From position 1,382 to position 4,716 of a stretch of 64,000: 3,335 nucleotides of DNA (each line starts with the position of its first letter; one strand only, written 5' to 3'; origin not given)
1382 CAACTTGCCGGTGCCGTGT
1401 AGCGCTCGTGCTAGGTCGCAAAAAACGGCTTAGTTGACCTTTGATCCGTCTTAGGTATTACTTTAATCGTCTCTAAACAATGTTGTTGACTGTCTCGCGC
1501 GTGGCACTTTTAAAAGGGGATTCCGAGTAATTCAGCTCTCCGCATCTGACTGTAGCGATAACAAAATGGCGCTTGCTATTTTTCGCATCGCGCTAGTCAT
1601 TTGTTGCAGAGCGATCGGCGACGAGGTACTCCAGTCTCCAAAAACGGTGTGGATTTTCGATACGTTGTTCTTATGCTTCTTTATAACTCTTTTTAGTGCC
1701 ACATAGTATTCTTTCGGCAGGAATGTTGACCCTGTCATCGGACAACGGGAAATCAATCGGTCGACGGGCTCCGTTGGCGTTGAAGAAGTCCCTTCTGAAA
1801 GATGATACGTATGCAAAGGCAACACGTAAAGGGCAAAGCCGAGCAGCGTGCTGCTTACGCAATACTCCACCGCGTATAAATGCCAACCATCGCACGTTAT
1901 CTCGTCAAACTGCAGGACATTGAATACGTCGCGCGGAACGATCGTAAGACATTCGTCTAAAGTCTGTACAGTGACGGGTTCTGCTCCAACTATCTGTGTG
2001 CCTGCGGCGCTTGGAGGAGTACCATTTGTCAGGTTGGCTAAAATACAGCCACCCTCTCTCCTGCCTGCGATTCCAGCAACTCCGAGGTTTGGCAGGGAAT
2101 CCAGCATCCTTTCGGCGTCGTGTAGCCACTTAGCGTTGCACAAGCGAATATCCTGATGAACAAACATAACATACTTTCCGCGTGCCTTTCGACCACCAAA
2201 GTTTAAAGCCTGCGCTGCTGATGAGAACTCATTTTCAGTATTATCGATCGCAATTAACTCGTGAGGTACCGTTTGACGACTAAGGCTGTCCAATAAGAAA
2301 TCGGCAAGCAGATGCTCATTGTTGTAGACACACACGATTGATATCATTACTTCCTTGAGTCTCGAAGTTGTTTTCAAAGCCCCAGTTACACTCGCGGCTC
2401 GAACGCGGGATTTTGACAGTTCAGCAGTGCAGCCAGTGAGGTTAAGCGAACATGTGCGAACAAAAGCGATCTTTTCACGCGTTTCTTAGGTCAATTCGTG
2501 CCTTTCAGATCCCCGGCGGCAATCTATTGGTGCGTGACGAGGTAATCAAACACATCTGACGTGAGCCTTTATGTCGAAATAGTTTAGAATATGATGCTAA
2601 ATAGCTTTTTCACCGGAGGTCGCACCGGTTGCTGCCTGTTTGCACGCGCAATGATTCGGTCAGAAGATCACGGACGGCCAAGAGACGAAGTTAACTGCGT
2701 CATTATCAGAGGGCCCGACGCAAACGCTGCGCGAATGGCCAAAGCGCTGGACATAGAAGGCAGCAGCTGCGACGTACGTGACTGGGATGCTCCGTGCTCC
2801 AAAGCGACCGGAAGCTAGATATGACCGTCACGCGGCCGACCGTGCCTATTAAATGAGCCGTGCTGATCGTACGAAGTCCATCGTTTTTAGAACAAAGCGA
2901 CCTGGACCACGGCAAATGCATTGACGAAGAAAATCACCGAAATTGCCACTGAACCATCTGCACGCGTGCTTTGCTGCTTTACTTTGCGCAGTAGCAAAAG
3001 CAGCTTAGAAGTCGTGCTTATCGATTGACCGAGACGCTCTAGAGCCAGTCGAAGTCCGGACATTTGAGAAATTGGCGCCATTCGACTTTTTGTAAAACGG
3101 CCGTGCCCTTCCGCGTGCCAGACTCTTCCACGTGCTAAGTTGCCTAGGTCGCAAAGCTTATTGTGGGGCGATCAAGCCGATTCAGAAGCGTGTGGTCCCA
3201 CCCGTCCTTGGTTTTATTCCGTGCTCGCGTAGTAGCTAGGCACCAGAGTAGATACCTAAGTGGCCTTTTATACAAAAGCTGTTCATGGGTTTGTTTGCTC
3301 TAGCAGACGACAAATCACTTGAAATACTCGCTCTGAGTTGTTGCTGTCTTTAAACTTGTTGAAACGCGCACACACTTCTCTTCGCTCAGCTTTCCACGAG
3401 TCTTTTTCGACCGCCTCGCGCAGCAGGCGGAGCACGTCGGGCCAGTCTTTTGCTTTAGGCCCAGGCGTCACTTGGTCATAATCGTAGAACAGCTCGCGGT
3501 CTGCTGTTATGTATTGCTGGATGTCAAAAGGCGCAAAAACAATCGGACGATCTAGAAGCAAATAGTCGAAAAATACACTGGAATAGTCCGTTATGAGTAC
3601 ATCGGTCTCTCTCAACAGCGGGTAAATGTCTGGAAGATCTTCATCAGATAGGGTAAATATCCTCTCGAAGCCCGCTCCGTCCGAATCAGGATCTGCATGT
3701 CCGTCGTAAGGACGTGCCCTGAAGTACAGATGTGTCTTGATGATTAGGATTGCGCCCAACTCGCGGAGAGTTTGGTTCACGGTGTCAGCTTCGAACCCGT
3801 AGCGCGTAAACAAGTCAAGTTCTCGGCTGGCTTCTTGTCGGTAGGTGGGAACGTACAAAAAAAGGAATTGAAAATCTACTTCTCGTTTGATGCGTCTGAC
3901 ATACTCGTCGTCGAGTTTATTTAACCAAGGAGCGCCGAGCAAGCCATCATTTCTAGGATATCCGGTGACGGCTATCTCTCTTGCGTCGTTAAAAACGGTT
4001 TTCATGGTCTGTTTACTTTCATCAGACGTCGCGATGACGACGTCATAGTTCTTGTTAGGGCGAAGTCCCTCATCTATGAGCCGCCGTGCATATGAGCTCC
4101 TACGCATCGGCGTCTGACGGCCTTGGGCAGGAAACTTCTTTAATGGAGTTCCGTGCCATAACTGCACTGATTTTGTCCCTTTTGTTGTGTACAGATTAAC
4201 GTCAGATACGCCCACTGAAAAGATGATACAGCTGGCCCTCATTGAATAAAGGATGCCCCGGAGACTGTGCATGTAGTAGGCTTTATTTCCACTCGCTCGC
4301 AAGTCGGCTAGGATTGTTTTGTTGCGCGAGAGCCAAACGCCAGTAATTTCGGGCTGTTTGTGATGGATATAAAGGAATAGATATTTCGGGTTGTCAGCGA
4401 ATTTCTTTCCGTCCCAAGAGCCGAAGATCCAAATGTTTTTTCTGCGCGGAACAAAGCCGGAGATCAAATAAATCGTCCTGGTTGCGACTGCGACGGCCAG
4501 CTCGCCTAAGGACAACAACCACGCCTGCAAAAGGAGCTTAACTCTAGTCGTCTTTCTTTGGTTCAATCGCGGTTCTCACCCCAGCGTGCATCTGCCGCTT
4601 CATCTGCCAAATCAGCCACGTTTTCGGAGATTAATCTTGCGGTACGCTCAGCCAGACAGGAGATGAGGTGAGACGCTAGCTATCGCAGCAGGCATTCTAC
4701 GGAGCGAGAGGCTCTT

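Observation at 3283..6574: Candidate archaeal teichoic-acid-like pathway built from non-canonical enzymes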

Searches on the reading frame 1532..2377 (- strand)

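Call 4: search_protein_families(library=pfam, proteins=[window:1532-2377:-], max_evalue=0.01)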
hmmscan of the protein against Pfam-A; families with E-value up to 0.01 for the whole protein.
window:1532-2377:- (281 aa): 2 families
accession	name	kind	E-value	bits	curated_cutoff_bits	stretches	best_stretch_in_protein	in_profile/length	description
PF13712.12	Glyco_tranf_2_5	-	1e-13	51.9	27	1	14-185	3-179/210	Glycosyltransferase like family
PF00535.33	Glycos_transf_2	-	0.00091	19.6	23.3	0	54-103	66-114/168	Glycosyl transferase family 2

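Call 5: search_protein_families(library=ncbifam, proteins=[window:1532-2377:-], max_evalue=0.01)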
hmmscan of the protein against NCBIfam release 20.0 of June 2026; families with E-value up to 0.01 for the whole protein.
window:1532-2377:- (281 aa): 2 families
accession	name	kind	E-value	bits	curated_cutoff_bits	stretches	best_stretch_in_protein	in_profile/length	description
NF038299.1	EPS_HpsN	equivalog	0.0001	21.4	425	0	50-106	65-118/317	hormogonium polysaccharide biosynthesis glycosyltransferase HpsN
TIGR04283.1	glyco_like_mftF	equivalog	0.00083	19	182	0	54-92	60-97/221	TIGR04283 family arsenosugar biosynthesis glycosyltransferase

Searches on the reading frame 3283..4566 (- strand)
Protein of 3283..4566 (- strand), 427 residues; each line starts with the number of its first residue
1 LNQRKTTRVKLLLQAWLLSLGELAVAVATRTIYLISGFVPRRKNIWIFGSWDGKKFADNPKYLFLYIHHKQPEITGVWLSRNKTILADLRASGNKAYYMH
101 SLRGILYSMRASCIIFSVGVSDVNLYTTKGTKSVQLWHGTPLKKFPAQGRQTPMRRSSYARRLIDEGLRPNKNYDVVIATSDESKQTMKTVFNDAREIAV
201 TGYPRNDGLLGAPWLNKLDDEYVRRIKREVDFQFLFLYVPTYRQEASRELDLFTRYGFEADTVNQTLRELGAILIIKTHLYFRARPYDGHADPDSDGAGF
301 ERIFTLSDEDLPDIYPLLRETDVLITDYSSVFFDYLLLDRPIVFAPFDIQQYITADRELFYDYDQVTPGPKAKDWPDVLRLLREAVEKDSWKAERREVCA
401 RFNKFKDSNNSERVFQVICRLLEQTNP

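Call 4: search_protein_families(library=pfam, proteins=[window:3283-4566:-], max_evalue=0.01)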
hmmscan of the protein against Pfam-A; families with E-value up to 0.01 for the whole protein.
window:3283-4566:- (427 aa): 1 family
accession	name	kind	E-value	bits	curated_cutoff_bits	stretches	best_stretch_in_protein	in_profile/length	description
PF04464.20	Glyphos_transf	-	4.9e-65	220.3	22.1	1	34-419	4-366/367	CDP-Glycerol:Poly(glycerophosphate) glycerophosphotransferase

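Call 5: search_protein_families(library=ncbifam, proteins=[window:3283-4566:-], max_evalue=0.01)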
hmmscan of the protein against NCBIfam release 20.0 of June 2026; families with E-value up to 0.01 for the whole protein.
window:3283-4566:- (427 aa): 3 families
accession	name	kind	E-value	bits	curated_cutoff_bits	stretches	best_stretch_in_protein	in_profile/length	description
NF041712.1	techglyph_taseTarF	equivalog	2.1e-37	129.1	550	1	31-418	15-386/388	teichoic acid glycerol-phosphate transferase TarF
NF041713.1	Tar_polymTarL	equivalog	9.4e-15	54.2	1000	1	196-416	352-557/562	teichoic acid ribitol-phosphate polymerase TarL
NF041711.1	TagprimaseTarB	equivalog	4.8e-07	29.4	500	1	317-384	264-330/362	teichoic acid glycerol-phosphate primase TarB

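Call 8: search_solved_structures(query=window:3283-4566:-, max_evalue=0.001)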
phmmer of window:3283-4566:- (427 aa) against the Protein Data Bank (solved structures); distinct sequences matched with E-value up to 0.001: 7.
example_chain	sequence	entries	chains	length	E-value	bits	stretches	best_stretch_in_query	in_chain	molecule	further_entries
3l7i_A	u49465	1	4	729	9.5e-23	83.7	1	45-408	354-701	Teichoic acid biosynthesis protein F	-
3l7m_A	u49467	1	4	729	2.1e-22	82.6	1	45-408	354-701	Teichoic acid biosynthesis protein F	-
3l7j_A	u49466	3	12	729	9.3e-22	80.5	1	45-408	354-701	Teichoic acid biosynthesis protein F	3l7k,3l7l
8a0c_A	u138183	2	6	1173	9.9e-13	50.7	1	45-411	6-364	Bcs3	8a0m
9h50_A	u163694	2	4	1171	1.2e-12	50.5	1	45-411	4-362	Bcs3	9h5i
8va1_A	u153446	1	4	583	1.3e-11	47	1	196-416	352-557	Teichoic acid ribitol-phosphate polymerase TarL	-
8qoy_A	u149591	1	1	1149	5.3e-09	38.4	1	48-387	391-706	TagF-like capsule polymerase Cps3D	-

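Call 64: search_solved_structures(query=window:3283-4566:-, max_evalue=1e-10, show_alignments=2)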
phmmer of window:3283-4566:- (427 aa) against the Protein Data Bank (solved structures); distinct sequences matched with E-value up to 1e-10: 6.
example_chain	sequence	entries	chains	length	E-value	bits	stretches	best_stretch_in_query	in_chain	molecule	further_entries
3l7i_A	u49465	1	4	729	9.5e-23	83.7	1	45-408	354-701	Teichoic acid biosynthesis protein F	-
3l7m_A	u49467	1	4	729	2.1e-22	82.6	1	45-408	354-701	Teichoic acid biosynthesis protein F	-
3l7j_A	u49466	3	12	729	9.3e-22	80.5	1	45-408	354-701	Teichoic acid biosynthesis protein F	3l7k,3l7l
8a0c_A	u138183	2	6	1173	9.9e-13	50.7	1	45-411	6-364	Bcs3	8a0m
9h50_A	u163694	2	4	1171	1.2e-12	50.5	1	45-411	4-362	Bcs3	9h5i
8va1_A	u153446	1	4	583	1.3e-11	47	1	196-416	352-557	Teichoic acid ribitol-phosphate polymerase TarL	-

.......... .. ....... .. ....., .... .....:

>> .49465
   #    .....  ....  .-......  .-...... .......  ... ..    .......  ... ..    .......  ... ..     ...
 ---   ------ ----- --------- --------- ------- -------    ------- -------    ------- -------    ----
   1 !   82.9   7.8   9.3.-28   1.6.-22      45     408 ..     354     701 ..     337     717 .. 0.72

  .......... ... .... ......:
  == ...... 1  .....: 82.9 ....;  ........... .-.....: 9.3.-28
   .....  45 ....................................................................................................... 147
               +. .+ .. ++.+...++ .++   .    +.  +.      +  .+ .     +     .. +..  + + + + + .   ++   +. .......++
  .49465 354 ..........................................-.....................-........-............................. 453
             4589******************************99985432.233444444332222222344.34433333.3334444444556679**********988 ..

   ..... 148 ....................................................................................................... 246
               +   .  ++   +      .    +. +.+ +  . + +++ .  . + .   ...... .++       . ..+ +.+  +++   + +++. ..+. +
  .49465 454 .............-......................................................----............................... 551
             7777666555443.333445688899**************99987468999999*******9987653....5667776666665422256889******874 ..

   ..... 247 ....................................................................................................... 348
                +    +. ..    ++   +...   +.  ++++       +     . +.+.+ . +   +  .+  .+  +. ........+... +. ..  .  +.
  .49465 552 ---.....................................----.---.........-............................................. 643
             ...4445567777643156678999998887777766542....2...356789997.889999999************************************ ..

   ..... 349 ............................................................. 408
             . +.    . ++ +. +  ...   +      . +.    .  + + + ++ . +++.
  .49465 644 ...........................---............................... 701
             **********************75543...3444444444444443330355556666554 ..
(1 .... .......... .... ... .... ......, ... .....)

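Call 101: find_homologous_proteins(query=window:3283-4566:-, max_evalue=1e-20)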
Query window:3283-4566:- (427 aa): 1782 proteins with E <= 1e-20 among 8000 candidates; the best 120 are listed.
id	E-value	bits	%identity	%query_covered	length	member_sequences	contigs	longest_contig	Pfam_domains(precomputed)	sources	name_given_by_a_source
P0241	4.4e-283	956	100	97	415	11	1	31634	PF04464.21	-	-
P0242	1.8e-256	869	88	100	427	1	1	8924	PF04464.21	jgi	jgi:CDP-glycerol glycerophosphotransferase (TagB/SpsB family)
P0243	2.1e-256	868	88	100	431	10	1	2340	PF04464.21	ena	-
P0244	1.5e-254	862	89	100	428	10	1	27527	PF04464.21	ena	-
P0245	1.5e-252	856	88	100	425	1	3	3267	PF04464.21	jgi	jgi:CDP-glycerol glycerophosphotransferase (TagB/SpsB family)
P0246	7.3e-247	837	89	96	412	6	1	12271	PF04464.21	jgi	-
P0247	9.1e-246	833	86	100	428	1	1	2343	PF04464.21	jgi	jgi:CDP-glycerol glycerophosphotransferase (TagB/SpsB family)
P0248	5.7e-245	831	88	97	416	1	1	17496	PF04464.21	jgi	jgi:CDP-glycerol glycerophosphotransferase (TagB/SpsB family)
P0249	2.0e-240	816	87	96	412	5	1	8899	PF04464.21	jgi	jgi:CDP-glycerol glycerophosphotransferase (TagB/SpsB family)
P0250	2.4e-240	816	89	96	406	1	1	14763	PF04464.21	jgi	jgi:CDP-glycerol glycerophosphotransferase (TagB/SpsB family)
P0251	9.2e-238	807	83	100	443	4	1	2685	PF04464.21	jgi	jgi:CDP-glycerol glycerophosphotransferase (TagB/SpsB family)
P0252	2.0e-237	806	87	97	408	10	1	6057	PF04464.21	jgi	-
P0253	5.4e-237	804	87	96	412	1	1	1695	PF04464.21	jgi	-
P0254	1.2e-235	800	84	100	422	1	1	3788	PF04464.21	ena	-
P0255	2.8e-235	799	84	100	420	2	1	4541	PF04464.21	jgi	jgi:CDP-glycerol glycerophosphotransferase (TagB/SpsB family)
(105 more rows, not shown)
